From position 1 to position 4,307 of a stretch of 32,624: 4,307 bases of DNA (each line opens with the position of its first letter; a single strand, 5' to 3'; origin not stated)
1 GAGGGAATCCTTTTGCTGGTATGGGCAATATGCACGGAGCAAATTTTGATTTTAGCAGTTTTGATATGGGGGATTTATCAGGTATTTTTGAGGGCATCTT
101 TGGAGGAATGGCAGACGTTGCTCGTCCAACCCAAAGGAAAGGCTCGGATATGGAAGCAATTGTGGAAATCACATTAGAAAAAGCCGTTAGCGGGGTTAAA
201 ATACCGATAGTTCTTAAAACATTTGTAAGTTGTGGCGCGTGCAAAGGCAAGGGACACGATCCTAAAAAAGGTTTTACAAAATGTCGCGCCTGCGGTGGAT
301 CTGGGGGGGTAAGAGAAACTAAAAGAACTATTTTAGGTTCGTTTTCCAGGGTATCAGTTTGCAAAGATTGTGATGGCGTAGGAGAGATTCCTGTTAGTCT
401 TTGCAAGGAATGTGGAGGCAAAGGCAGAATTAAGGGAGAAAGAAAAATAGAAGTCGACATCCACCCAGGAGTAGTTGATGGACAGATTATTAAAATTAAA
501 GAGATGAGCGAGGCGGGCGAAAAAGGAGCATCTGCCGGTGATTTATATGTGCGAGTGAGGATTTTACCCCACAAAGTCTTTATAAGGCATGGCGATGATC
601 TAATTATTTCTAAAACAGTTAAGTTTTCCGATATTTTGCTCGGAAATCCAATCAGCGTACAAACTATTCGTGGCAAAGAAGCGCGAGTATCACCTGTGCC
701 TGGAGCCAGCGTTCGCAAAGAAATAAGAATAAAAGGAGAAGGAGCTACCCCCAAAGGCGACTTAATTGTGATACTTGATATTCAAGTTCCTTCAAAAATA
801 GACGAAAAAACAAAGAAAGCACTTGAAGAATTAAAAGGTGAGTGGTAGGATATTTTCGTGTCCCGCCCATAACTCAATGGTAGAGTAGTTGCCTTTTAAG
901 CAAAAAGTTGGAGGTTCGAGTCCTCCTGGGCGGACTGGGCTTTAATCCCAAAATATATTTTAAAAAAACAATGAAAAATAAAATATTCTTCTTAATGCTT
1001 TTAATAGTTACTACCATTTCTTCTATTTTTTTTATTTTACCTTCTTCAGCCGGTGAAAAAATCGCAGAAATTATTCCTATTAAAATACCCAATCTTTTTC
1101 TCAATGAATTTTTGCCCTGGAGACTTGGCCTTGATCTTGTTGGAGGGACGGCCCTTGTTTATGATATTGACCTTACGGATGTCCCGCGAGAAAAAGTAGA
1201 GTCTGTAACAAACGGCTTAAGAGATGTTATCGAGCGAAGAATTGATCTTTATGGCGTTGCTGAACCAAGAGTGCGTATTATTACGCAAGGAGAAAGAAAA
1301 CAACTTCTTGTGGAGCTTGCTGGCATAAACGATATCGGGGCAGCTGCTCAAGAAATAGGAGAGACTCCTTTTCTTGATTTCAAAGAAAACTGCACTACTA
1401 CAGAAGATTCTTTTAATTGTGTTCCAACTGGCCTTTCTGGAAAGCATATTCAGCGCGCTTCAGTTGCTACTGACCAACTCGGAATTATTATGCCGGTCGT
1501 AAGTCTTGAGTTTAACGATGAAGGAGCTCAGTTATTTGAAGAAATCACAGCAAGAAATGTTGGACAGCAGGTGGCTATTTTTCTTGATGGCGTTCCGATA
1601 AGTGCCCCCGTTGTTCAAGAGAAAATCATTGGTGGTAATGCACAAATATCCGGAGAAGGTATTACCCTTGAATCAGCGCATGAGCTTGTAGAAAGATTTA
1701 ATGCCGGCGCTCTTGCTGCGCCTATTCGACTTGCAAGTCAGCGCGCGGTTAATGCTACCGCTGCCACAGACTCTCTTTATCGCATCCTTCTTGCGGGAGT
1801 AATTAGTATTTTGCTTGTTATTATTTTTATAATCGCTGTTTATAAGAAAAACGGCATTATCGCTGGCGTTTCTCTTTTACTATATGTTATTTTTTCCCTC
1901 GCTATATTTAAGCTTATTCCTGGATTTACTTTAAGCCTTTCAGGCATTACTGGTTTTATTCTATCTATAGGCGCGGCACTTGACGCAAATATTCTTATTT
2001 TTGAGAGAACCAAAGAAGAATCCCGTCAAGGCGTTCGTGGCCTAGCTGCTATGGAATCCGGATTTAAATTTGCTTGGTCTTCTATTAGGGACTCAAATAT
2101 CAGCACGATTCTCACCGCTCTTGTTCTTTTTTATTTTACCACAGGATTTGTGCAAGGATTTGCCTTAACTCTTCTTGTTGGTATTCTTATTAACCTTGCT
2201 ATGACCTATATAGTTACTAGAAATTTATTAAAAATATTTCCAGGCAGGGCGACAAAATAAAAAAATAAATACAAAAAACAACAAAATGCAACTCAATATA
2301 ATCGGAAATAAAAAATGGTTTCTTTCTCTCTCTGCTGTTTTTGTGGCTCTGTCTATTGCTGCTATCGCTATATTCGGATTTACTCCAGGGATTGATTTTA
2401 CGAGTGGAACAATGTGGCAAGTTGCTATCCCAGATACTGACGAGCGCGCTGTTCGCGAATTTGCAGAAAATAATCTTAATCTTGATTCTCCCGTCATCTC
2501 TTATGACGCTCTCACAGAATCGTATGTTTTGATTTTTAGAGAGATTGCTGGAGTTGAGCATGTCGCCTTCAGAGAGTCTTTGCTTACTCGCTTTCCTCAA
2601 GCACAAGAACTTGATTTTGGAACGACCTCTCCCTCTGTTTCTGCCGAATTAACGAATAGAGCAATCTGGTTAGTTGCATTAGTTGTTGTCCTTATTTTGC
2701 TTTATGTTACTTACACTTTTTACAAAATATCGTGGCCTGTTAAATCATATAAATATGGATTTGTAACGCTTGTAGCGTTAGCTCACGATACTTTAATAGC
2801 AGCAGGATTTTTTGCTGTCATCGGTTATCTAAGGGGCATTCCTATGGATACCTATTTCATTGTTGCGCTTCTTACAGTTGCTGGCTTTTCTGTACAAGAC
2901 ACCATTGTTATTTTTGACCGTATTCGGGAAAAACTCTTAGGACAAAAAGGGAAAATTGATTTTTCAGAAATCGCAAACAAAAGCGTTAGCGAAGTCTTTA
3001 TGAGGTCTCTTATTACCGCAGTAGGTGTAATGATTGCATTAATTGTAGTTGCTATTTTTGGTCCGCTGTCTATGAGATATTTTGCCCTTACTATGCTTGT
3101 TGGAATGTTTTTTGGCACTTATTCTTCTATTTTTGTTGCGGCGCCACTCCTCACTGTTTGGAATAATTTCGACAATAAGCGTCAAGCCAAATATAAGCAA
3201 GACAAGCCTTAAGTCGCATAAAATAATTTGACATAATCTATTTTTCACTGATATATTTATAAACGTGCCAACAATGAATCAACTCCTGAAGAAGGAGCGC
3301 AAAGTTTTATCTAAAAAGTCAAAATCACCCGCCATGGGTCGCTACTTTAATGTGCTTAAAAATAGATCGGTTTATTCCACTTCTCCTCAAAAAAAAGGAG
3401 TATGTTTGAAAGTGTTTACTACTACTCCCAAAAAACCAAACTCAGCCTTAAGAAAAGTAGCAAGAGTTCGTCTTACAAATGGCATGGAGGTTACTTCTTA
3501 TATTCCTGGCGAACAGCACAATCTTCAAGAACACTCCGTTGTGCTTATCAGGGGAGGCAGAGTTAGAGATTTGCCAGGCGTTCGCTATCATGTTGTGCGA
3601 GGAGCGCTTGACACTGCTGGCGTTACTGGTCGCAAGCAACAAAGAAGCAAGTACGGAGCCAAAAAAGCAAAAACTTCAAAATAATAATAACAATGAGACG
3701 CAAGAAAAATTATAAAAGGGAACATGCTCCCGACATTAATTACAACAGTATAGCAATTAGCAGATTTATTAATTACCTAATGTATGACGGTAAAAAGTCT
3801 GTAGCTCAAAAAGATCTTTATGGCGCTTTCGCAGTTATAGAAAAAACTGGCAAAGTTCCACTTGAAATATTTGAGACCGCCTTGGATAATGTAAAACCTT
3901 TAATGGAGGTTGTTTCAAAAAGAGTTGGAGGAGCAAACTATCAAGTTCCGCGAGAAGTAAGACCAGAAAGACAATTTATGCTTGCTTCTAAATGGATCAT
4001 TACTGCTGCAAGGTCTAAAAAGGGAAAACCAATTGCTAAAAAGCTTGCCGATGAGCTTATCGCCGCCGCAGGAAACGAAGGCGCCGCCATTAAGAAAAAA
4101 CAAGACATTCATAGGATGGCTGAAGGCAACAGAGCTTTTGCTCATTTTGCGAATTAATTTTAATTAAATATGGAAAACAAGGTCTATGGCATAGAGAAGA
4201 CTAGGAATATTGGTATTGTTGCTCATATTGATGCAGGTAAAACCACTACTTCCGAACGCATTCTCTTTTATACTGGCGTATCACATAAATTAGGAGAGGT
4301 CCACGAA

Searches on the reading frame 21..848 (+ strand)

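Call 76: search_protein_families(library=pfam, proteins=[window:21-848:+], max_evalue=0.001)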
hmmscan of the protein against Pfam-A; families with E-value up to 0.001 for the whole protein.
window:21-848:+ (275 aa): 2 families
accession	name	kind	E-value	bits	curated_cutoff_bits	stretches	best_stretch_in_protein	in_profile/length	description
PF01556.23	DnaJ_C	-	5.6e-30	104.8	26.6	1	45-257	2-152/152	DnaJ C terminal domain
PF00684.25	DnaJ_CXXCXGXG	-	7.5e-12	45.8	32.7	1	71-135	1-65/65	DnaJ central domain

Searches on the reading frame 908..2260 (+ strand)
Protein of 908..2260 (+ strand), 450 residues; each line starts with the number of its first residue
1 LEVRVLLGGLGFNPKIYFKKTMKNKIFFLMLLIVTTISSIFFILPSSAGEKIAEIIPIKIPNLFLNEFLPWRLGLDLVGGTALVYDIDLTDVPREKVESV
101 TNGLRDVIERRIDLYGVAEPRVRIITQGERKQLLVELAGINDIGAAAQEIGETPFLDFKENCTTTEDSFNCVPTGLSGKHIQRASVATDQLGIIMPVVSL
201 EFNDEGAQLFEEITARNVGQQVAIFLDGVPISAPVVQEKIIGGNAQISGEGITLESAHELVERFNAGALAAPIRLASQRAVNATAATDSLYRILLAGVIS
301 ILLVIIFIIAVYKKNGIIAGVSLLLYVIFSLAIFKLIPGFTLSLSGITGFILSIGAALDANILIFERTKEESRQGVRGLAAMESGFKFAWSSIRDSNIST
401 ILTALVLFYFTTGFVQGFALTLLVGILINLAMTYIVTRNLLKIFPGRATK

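Call 97: search_protein_families(library=pfam, proteins=[window:908-2260:+], max_evalue=0.00001)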
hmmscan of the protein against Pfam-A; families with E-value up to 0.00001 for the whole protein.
window:908-2260:+ (450 aa): 4 families
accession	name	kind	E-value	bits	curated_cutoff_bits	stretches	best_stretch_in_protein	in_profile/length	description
PF22599.2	SecDF_P1_head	-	1.9e-23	83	27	1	175-271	20-114/114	SecDF, P1 head subdomain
PF21760.3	SecD_1st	-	1e-10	41.3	27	1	105-160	5-57/60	Protein translocase subunit SecDF, P1 domain, N-terminal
PF03176.21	MMPL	-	5.2e-07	29.3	20.5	1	273-434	125-292/333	MMPL family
PF02355.23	SecD_SecF_C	-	8.6e-07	29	20.5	1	276-442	16-184/189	Protein export membrane protein SecD/SecF, C-terminal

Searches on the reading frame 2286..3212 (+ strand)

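Call 97: search_protein_families(library=pfam, proteins=[window:2286-3212:+], max_evalue=0.00001)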
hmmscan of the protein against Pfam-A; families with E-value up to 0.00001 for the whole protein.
window:2286-3212:+ (308 aa): 1 family
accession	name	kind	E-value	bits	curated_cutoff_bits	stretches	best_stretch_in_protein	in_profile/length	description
PF02355.23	SecD_SecF_C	-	4.3e-46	157.1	20.5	1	104-293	11-187/189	Protein export membrane protein SecD/SecF, C-terminal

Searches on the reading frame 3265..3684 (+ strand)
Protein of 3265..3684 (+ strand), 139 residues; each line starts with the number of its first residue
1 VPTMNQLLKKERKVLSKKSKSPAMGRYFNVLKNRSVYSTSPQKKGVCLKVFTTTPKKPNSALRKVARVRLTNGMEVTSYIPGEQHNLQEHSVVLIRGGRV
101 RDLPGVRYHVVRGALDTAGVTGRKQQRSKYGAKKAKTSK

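Call 97: search_protein_families(library=pfam, proteins=[window:3265-3684:+], max_evalue=0.00001)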
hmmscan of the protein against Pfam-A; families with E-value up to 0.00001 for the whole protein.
window:3265-3684:+ (139 aa): 1 family
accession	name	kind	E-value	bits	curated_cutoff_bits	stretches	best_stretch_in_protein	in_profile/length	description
PF00164.32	Ribosom_S12_S23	-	6e-38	129.4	22.3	1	36-136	7-109/110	Ribosomal protein S12/S23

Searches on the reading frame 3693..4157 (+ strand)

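Call 97: search_protein_families(library=pfam, proteins=[window:3693-4157:+], max_evalue=0.00001)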
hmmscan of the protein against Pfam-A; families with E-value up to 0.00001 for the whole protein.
window:3693-4157:+ (154 aa): 1 family
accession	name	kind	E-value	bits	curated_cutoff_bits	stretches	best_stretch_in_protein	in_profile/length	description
PF00177.27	Ribosomal_S7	-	1.1e-55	187.8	24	1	1-147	1-148/148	Ribosomal protein S7p/S5e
